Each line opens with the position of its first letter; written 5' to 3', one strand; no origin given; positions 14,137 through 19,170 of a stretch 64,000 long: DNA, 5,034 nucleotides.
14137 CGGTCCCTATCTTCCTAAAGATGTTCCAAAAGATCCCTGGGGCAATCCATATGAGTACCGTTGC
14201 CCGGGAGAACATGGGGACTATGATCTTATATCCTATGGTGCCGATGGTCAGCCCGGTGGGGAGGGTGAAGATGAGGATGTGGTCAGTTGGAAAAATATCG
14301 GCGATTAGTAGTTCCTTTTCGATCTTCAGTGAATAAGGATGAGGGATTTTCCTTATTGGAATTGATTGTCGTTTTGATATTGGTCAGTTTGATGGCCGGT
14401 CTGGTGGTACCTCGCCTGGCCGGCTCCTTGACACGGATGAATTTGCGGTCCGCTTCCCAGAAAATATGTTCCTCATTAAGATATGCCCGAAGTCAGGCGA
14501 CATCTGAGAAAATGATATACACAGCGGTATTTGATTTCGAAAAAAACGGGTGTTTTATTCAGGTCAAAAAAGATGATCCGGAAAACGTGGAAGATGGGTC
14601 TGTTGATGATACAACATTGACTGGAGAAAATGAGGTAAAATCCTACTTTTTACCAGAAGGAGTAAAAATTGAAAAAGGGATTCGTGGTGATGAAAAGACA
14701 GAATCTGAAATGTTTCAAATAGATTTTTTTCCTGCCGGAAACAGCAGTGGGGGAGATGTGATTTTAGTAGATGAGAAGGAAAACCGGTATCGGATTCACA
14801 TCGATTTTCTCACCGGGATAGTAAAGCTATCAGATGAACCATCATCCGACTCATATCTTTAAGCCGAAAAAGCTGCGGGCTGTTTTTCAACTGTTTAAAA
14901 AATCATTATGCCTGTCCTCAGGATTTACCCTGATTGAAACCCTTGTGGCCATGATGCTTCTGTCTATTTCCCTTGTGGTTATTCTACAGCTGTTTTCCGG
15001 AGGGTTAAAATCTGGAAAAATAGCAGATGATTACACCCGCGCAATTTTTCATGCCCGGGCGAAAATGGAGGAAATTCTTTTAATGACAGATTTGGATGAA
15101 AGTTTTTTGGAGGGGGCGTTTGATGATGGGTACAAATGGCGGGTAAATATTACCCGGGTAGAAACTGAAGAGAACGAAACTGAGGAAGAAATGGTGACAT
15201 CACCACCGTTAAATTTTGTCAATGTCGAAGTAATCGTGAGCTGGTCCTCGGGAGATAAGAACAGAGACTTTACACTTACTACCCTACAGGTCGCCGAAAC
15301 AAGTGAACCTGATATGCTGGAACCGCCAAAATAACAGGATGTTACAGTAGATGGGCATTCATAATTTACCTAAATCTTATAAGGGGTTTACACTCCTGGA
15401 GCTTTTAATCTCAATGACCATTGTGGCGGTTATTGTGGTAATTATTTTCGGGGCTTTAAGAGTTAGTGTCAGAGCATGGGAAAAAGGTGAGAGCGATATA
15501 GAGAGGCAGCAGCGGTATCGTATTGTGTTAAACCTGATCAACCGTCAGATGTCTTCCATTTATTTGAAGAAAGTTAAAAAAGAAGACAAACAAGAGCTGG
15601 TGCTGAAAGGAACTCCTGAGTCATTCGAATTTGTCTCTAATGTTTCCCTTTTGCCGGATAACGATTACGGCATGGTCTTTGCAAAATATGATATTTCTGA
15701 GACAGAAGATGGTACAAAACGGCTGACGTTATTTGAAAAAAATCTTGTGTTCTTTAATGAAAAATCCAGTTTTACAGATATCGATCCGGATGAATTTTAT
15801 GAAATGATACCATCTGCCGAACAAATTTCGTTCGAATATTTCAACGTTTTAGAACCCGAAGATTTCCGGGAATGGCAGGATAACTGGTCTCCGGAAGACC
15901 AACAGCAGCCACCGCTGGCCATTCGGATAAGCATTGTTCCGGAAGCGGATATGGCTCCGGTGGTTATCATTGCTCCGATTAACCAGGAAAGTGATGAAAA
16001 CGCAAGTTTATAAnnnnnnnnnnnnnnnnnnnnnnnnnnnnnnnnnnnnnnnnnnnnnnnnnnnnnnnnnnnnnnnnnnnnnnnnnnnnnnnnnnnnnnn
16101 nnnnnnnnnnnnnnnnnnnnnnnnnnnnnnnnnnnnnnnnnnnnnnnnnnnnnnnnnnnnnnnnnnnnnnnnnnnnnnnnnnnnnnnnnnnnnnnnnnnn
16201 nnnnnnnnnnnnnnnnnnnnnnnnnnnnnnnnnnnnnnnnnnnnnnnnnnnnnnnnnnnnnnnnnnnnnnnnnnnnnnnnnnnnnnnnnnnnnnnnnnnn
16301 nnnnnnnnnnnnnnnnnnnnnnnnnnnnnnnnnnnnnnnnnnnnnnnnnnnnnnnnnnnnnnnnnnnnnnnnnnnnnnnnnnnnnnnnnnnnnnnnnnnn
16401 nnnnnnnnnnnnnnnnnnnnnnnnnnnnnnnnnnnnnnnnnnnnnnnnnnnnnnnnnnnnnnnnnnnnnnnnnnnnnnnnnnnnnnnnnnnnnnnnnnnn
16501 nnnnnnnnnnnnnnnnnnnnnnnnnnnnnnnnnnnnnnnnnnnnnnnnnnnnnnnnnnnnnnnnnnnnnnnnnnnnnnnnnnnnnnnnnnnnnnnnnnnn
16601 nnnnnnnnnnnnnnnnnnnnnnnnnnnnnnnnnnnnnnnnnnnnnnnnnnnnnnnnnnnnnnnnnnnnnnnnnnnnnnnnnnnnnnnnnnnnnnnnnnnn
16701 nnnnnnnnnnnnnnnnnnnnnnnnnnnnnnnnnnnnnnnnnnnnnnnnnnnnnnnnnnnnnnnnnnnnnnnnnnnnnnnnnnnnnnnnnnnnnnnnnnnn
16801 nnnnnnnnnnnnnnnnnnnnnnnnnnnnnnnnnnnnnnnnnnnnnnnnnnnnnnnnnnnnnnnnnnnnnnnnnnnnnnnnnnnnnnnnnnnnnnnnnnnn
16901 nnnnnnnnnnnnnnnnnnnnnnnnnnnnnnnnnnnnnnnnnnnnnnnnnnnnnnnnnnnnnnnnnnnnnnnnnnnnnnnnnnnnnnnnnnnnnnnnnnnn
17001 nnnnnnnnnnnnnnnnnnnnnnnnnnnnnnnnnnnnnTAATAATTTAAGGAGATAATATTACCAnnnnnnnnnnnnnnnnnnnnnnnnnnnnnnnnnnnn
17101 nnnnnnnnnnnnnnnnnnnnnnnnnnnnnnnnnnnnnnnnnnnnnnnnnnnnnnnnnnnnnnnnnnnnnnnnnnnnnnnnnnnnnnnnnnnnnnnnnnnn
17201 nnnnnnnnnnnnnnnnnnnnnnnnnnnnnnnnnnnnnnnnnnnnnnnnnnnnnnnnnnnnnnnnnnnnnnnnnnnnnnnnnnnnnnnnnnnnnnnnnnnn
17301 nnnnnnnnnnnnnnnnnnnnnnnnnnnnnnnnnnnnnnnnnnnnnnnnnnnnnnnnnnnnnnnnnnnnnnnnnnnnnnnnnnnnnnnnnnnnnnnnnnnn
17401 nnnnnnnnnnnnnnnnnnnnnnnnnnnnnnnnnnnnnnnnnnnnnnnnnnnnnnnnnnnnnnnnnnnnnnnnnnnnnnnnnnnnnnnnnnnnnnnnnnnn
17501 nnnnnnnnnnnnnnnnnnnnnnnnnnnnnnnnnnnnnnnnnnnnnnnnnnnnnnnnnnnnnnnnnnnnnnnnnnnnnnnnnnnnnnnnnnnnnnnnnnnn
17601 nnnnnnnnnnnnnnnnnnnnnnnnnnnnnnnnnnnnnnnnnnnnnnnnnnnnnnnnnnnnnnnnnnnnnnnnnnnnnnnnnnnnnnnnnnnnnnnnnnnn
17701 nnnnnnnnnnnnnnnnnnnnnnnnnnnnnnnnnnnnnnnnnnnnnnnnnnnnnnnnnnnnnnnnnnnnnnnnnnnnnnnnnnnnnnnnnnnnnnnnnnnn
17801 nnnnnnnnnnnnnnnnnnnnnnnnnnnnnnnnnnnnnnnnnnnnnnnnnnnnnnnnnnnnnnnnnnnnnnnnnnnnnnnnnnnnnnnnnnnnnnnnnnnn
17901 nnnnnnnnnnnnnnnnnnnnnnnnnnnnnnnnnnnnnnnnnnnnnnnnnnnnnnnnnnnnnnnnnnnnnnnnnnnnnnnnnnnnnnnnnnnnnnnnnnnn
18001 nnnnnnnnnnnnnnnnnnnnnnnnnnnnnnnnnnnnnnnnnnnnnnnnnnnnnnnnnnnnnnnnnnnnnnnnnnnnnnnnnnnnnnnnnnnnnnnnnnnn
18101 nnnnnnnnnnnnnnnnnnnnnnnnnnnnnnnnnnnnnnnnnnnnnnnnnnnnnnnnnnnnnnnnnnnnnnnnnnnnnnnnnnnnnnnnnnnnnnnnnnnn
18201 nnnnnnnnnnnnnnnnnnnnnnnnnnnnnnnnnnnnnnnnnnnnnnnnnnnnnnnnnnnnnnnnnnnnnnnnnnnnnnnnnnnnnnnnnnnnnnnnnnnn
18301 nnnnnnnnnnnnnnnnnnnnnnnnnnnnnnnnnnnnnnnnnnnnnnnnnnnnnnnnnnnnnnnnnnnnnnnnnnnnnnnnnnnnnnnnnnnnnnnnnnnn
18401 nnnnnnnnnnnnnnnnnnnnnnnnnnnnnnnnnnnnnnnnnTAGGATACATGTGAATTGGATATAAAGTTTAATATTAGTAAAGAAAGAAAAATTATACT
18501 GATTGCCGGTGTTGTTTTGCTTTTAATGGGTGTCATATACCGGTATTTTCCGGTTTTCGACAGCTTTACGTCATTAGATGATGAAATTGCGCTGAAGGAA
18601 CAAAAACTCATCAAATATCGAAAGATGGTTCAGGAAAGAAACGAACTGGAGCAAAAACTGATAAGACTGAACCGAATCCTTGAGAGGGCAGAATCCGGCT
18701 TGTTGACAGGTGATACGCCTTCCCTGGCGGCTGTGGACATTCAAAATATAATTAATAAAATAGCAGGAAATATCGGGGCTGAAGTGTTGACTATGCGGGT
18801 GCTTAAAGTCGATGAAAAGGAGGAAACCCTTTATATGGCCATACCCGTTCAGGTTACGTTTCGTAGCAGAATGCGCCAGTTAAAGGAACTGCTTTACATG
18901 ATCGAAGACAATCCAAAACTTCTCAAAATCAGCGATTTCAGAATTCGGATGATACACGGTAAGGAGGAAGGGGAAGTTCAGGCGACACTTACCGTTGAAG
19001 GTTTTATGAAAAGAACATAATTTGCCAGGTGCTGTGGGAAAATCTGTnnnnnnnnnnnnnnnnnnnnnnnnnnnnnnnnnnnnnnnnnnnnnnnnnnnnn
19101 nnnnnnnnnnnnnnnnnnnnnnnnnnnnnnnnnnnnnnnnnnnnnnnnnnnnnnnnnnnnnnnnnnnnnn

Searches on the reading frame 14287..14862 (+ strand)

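Call 21: search_protein_families(library=pfam, proteins=[window:14287-14862:+], max_evalue=0.0001)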
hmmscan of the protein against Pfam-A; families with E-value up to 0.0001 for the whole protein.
window:14287-14862:+ (191 aa): 1 family
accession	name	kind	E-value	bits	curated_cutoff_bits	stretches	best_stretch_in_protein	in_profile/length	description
PF07963.17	N_methyl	-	4.5e-05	23.3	21.2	1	16-40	2-26/27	Prokaryotic N-terminal methylation motif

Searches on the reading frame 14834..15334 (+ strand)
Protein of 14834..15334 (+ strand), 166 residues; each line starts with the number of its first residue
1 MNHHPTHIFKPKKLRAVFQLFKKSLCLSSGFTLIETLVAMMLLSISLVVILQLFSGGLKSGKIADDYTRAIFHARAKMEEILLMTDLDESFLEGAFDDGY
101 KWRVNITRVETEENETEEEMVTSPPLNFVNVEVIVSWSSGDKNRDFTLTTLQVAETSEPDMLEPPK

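Call 21: search_protein_families(library=pfam, proteins=[window:14834-15334:+], max_evalue=0.0001)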
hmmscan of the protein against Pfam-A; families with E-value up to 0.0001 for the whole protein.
window:14834-15334:+ (166 aa): 0 families

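Call 62: search_protein_families(library=pfam, proteins=[window:14834-15334:+], max_evalue=0.001)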
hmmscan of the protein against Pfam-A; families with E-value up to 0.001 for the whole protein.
window:14834-15334:+ (166 aa): 1 family
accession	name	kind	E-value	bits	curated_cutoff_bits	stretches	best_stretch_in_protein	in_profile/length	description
PF07963.17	N_methyl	-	0.0001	22.2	21.2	1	28-50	4-26/27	Prokaryotic N-terminal methylation motif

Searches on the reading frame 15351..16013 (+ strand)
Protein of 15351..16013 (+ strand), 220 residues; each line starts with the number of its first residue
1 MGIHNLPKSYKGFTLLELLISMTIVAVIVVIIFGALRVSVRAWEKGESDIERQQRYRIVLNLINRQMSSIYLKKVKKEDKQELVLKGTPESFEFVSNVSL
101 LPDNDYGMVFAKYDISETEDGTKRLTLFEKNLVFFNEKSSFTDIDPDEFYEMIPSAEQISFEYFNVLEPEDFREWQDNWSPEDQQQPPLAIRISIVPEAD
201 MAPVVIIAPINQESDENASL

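Call 21: search_protein_families(library=pfam, proteins=[window:15351-16013:+], max_evalue=0.0001)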
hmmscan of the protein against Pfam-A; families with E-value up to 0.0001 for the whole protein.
window:15351-16013:+ (220 aa): 1 family
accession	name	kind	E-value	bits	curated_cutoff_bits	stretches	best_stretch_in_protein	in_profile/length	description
PF07963.17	N_methyl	-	3.6e-08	33.1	21.2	1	8-33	2-27/27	Prokaryotic N-terminal methylation motif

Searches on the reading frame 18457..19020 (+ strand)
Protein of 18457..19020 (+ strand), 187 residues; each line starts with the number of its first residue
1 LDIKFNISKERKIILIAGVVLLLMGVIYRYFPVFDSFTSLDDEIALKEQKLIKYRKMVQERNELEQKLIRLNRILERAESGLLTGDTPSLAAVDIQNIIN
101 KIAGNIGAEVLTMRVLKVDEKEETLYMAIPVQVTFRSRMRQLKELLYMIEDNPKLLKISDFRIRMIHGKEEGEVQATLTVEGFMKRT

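Call 7: search_protein_families(library=pfam, proteins=[window:18457-19020:+], max_evalue=0.001)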
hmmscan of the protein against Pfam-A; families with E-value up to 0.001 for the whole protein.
window:18457-19020:+ (187 aa): 1 family
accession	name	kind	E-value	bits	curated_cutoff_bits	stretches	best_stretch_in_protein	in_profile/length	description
PF10741.14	T2SSM_b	-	3.1e-09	37.1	21.7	1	79-184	3-111/111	Type II secretion system (T2SS), protein M subtype b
